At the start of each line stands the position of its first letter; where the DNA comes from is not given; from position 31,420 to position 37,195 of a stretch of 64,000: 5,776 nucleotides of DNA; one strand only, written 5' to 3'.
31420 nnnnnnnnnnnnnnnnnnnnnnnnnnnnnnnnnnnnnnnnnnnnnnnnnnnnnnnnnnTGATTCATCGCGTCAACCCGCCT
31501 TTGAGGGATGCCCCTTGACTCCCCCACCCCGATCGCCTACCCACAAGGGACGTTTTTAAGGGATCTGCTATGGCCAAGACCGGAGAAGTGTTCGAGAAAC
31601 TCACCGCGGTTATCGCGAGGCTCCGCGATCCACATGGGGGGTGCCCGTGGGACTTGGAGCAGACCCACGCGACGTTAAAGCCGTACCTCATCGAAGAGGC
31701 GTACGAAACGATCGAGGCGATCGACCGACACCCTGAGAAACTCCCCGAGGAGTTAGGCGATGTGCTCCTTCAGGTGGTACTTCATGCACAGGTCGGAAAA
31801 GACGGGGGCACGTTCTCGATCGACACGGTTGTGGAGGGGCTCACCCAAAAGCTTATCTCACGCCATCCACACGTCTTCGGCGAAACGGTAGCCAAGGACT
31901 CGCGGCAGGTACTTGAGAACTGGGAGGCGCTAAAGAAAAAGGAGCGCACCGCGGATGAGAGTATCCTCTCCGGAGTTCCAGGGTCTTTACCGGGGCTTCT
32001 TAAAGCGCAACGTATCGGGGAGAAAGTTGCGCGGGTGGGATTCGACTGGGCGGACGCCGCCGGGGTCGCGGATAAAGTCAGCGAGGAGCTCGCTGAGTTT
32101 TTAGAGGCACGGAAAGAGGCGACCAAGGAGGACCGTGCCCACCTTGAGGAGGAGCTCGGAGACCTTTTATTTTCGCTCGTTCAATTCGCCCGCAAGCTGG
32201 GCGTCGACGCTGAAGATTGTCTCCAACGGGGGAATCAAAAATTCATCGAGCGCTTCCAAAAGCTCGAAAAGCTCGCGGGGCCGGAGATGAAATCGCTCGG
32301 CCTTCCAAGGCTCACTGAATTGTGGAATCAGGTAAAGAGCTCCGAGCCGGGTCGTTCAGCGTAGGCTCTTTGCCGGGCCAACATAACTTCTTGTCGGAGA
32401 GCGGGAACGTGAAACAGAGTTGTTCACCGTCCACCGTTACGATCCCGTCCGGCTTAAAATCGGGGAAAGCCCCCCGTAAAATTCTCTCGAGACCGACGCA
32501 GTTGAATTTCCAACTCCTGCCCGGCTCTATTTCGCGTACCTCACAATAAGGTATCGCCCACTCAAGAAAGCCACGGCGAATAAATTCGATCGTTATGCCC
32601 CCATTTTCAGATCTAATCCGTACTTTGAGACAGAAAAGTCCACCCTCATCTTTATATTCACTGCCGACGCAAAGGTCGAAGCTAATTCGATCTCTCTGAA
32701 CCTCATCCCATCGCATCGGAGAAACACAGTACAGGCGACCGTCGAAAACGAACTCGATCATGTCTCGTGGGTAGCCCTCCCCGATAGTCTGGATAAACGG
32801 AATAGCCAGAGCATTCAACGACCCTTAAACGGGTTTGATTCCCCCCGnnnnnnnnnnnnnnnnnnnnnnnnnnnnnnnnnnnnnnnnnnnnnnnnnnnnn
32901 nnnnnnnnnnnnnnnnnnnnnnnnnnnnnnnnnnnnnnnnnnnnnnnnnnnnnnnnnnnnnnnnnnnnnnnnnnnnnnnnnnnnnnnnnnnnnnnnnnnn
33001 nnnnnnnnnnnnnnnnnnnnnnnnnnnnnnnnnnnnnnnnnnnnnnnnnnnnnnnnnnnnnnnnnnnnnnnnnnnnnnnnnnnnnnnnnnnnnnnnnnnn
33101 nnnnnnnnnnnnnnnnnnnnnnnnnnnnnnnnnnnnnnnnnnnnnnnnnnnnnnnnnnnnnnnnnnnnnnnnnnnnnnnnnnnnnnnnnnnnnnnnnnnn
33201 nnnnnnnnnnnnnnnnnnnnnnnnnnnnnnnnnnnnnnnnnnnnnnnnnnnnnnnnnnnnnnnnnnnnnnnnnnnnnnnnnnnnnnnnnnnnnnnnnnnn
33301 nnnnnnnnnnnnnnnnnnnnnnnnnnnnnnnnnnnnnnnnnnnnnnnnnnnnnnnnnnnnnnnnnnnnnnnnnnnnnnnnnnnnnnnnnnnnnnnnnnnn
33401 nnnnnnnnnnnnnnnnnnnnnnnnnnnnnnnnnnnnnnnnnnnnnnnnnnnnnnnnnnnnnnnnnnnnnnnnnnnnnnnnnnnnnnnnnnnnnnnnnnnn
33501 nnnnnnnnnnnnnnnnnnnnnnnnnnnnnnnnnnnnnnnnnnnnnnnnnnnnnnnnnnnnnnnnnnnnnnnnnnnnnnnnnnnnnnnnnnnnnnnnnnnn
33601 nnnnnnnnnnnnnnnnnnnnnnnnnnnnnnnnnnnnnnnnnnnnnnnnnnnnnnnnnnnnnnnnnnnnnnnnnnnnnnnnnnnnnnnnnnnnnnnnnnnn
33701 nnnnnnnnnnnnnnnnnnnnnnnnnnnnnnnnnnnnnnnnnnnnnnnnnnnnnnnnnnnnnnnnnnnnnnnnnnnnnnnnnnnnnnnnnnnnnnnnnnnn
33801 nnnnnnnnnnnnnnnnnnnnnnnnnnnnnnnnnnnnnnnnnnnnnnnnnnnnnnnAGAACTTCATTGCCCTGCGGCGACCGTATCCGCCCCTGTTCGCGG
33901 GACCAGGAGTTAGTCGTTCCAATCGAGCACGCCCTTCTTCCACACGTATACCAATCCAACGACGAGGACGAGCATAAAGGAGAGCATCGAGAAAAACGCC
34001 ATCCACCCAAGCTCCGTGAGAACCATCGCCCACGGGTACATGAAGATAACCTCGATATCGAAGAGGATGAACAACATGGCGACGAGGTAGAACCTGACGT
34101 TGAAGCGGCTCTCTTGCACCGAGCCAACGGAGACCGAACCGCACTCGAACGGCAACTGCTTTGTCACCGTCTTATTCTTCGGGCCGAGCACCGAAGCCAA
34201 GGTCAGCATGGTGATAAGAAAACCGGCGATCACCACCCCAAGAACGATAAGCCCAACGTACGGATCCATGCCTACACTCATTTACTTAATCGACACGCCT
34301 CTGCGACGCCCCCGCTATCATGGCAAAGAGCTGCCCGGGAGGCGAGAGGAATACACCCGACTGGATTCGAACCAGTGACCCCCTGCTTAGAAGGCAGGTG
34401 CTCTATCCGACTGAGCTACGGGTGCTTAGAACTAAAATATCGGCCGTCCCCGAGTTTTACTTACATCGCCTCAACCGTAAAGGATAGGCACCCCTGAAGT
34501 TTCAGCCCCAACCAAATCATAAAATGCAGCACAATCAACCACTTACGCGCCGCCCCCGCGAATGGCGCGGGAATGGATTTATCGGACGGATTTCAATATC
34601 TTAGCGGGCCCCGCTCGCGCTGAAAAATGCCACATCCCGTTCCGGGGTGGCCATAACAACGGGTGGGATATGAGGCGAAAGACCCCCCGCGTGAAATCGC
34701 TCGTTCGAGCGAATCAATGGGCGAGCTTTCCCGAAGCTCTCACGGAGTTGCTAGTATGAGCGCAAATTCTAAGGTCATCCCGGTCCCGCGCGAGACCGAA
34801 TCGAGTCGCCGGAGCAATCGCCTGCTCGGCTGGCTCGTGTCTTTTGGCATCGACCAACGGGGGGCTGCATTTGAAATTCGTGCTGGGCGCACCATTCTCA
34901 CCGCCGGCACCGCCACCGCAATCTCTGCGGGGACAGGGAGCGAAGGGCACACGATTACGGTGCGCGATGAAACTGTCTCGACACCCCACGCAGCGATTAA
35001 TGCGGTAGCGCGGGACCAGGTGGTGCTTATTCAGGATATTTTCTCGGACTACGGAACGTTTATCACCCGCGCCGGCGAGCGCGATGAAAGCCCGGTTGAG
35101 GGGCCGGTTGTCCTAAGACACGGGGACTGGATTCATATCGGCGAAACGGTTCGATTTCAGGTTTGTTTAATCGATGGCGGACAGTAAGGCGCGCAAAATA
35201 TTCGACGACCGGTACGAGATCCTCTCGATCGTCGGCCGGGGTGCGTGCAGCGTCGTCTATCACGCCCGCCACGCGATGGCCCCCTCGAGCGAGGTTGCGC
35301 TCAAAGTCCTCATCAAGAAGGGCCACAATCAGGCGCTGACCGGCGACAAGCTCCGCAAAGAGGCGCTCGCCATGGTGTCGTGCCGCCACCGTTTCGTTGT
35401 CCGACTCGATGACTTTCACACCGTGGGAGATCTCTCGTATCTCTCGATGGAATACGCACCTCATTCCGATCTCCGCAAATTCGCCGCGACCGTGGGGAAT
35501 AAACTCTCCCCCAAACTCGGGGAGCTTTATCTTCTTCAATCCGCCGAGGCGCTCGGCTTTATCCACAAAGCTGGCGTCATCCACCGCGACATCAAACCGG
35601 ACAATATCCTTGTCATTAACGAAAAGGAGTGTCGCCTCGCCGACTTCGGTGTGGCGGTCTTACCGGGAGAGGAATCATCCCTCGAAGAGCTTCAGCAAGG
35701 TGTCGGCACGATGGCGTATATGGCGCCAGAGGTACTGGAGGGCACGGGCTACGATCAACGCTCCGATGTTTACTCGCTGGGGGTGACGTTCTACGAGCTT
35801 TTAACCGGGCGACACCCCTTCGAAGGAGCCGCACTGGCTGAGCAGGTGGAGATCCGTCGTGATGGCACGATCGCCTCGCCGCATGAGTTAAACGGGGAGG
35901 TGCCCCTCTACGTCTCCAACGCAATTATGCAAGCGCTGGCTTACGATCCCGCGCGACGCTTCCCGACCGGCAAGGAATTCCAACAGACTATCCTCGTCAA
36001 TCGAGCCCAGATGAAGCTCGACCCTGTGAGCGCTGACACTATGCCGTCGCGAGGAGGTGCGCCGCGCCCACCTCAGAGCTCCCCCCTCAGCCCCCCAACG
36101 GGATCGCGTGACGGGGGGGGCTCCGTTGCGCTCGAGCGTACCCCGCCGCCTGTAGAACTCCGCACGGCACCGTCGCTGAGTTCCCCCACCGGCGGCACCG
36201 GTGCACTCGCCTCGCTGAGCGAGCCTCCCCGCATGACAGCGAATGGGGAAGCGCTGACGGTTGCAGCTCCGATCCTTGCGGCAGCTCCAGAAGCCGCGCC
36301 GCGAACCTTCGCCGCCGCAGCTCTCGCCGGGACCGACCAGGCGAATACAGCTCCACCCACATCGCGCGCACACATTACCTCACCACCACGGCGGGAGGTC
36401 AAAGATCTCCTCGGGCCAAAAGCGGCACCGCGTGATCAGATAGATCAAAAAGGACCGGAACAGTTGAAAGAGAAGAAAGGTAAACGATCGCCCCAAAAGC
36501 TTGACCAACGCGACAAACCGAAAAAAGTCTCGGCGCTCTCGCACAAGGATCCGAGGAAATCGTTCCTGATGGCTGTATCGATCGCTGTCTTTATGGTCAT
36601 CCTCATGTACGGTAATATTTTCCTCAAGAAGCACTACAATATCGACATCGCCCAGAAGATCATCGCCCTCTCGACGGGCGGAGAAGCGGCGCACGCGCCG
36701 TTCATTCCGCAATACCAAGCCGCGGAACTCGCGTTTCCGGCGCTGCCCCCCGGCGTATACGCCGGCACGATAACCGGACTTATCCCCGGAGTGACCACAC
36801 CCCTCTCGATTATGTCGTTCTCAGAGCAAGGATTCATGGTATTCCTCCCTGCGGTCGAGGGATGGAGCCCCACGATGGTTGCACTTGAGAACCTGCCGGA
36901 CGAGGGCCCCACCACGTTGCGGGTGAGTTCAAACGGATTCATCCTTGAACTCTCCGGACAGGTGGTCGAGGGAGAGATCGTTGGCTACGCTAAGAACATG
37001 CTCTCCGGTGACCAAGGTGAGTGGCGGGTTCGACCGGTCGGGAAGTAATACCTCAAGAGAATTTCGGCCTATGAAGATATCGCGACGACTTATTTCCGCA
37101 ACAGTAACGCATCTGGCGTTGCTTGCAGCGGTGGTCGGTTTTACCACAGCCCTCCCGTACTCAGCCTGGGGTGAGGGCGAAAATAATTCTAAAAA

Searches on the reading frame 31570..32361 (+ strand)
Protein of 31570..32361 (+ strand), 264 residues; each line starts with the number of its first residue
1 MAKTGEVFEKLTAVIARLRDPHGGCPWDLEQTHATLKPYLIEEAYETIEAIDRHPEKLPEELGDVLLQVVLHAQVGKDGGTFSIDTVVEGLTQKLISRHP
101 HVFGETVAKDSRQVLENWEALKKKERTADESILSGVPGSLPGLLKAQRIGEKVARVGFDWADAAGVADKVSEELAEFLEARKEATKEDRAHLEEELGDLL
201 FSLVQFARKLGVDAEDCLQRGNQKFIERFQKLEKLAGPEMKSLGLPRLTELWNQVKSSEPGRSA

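Call 16: search_protein_families(library=pfam, proteins=[window:31570-32361:+], max_evalue=0.001)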
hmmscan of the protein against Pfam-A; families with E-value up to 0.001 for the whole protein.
window:31570-32361:+ (264 aa): 3 families
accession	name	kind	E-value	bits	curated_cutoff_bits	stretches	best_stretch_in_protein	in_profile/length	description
PF03819.22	MazG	-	1.1e-38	131.7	22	2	31-103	1-74/74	MazG nucleotide pyrophosphohydrolase domain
PF01503.22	PRA-PH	-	5.1e-10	40.1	21.3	1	165-219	27-80/86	Phosphoribosyl-ATP pyrophosphohydrolase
PF12643.12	MazG-like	-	1e-05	26.1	27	1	179-222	17-63/85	MazG-like family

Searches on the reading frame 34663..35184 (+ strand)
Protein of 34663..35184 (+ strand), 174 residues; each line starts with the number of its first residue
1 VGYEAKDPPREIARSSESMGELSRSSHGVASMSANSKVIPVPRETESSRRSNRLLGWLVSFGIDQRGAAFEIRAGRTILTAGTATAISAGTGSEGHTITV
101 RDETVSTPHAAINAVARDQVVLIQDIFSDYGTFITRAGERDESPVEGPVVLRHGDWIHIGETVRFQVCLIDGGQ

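Call 16: search_protein_families(library=pfam, proteins=[window:34663-35184:+], max_evalue=0.001)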
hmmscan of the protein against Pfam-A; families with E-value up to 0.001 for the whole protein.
window:34663-35184:+ (174 aa): 1 family
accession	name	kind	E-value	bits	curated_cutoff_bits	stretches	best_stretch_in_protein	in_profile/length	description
PF00498.31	FHA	-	8.8e-07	29.7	20.7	1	95-160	8-67/67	FHA domain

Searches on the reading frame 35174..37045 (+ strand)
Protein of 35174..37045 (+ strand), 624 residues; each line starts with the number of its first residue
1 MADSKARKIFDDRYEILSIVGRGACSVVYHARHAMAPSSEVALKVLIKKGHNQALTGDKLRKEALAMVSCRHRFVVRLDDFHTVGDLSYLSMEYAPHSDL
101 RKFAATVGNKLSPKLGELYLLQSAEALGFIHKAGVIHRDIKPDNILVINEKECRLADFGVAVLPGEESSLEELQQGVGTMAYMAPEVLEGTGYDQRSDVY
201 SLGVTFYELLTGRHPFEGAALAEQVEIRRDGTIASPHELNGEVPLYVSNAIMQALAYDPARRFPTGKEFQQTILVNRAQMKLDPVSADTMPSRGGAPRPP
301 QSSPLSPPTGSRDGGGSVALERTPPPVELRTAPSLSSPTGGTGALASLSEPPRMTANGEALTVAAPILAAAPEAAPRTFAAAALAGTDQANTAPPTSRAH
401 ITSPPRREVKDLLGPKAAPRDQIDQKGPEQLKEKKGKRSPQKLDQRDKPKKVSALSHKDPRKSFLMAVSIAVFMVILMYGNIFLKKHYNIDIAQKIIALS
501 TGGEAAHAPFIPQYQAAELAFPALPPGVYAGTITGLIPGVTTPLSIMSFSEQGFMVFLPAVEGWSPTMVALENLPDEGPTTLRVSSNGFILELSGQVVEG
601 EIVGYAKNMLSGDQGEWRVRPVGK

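Call 16: search_protein_families(library=pfam, proteins=[window:35174-37045:+], max_evalue=0.001)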
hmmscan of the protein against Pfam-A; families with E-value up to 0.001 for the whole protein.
window:35174-37045:+ (624 aa): 3 families
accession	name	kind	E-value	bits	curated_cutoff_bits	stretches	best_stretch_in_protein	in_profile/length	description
PF00069.31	Pkinase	-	6.6e-49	167.1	31.7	1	14-262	1-251/263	Protein kinase domain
PF07714.23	PK_Tyr_Ser-Thr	-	3.5e-36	125.3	23.1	1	17-262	4-248/258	Protein tyrosine and serine/threonine kinase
PF17667.7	Pkinase_fungal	-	6.6e-07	28.8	24.1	1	131-201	304-378/387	Fungal protein kinase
